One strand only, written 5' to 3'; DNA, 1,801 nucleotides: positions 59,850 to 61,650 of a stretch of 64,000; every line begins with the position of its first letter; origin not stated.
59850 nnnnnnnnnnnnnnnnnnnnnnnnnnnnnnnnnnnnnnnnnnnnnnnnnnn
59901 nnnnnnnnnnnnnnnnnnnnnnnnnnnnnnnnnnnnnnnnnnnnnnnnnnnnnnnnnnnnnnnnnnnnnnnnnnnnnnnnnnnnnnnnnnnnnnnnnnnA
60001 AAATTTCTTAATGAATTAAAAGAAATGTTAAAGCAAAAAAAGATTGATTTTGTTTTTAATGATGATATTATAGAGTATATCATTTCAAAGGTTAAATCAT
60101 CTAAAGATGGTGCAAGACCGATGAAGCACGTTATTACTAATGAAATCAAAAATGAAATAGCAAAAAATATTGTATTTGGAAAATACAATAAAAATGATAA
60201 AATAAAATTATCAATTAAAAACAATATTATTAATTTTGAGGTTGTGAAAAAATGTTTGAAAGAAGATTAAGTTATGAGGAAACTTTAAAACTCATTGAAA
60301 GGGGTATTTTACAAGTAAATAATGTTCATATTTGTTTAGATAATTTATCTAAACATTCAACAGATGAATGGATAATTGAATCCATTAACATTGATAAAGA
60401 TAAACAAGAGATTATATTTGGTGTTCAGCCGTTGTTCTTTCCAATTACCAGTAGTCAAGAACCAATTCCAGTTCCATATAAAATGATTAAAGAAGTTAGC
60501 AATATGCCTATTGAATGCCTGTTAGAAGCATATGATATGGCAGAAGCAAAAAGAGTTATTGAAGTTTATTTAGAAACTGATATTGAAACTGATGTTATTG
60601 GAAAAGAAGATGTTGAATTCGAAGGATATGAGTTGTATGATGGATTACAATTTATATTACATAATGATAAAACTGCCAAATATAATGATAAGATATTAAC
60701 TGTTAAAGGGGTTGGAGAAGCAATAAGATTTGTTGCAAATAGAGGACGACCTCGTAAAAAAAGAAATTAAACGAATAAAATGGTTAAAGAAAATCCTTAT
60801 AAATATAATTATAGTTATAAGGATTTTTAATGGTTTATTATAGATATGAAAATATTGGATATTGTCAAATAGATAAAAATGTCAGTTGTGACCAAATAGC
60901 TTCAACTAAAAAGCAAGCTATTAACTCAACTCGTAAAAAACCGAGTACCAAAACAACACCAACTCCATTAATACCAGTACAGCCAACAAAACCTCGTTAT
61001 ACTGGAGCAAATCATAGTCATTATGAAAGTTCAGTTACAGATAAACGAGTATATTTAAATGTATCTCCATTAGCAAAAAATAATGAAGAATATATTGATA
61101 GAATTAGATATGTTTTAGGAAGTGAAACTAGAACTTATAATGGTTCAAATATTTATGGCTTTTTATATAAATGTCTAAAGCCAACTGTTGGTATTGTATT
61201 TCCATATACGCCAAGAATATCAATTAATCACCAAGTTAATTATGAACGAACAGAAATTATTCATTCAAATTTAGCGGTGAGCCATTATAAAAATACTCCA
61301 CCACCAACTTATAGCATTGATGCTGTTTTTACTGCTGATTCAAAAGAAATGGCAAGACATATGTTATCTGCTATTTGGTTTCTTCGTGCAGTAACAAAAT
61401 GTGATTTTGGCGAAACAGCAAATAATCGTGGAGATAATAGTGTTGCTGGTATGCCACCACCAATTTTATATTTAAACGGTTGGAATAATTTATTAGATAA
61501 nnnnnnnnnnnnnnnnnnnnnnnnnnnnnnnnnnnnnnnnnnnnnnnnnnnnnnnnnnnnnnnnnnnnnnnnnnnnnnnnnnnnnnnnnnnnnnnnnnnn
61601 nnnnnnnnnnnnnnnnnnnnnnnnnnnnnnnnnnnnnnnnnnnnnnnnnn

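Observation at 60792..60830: Terminator hairpin that embeds an exact T4-late promoter box and sequesters the downstream Shine-Dalgarno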

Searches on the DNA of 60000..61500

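Call 56: search_rna_families(source=window, start=60000, end=61500, threshold=evalue, max_evalue=1)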
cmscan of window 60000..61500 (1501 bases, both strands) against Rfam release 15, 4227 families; matches with E-value up to 1: 1.
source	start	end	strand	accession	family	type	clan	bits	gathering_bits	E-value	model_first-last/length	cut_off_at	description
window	60117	60179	+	RF01307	sR55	Gene; snRNA; snoRNA; CD-box;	-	17.1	35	0.42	1-65/65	no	Small nucleolar RNA sR55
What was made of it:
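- Tried and rejected: Rfam has no family match on the element; the only match in 60000-61500 is a sub-threshold snoRNA hit (17.1 bits against a gathering score of 35) at 60117-60179, outside the hairpin (call 56).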

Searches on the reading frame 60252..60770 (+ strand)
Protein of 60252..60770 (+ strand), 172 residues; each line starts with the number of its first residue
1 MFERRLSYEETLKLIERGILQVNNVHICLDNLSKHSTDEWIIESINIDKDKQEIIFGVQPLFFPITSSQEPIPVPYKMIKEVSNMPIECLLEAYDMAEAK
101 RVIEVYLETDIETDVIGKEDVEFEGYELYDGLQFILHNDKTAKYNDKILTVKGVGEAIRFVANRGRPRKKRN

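Call 9: search_protein_families(library=phrogs, proteins=[window:60252-60770:+], max_evalue=0.01)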
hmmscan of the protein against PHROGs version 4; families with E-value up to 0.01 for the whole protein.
window:60252-60770:+ (172 aa): 0 families

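Call 62: search_protein_families(library=phrogs, proteins=[window:60252-60770:+], max_evalue=0.001)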
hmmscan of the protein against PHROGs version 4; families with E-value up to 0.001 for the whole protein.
window:60252-60770:+ (172 aa): 0 families

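Call 78: search_protein_families(library=pfam, proteins=[window:60252-60770:+], max_evalue=0.01)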
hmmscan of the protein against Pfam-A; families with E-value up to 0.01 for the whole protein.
window:60252-60770:+ (172 aa): 0 families

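Call 79: search_solved_structures(query=window:60252-60770:+, max_evalue=1)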
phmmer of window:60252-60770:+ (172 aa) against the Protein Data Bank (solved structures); distinct sequences matched with E-value up to 1: 6.
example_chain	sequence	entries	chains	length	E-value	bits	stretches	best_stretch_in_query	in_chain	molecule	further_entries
3igf_A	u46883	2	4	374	0.22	14.8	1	50-158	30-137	All4481 protein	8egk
6c0b_A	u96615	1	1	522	0.45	13.8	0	82-166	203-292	Toxin B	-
3g1n_A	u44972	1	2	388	0.6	13.3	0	100-142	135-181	E3 ubiquitin-protein ligase HUWE1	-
6xz1_A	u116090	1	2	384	0.63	13.3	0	100-142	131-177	HECT, UBA and WWE domain containing 1, isoform CRA_a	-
3h1d_A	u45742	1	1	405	0.65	13.2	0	100-143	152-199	E3 ubiquitin-protein ligase HUWE1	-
5lp8_B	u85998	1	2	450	0.93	12.7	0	100-142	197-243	E3 ubiquitin-protein ligase HUWE1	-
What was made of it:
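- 60252..60770 (+): Last upstream gene, 172 aa of unknown function. Its C-terminus ............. resembles an AT-hook. It is syntenic in all near relatives. No family hit in calls 9, 62, 78 or 79.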
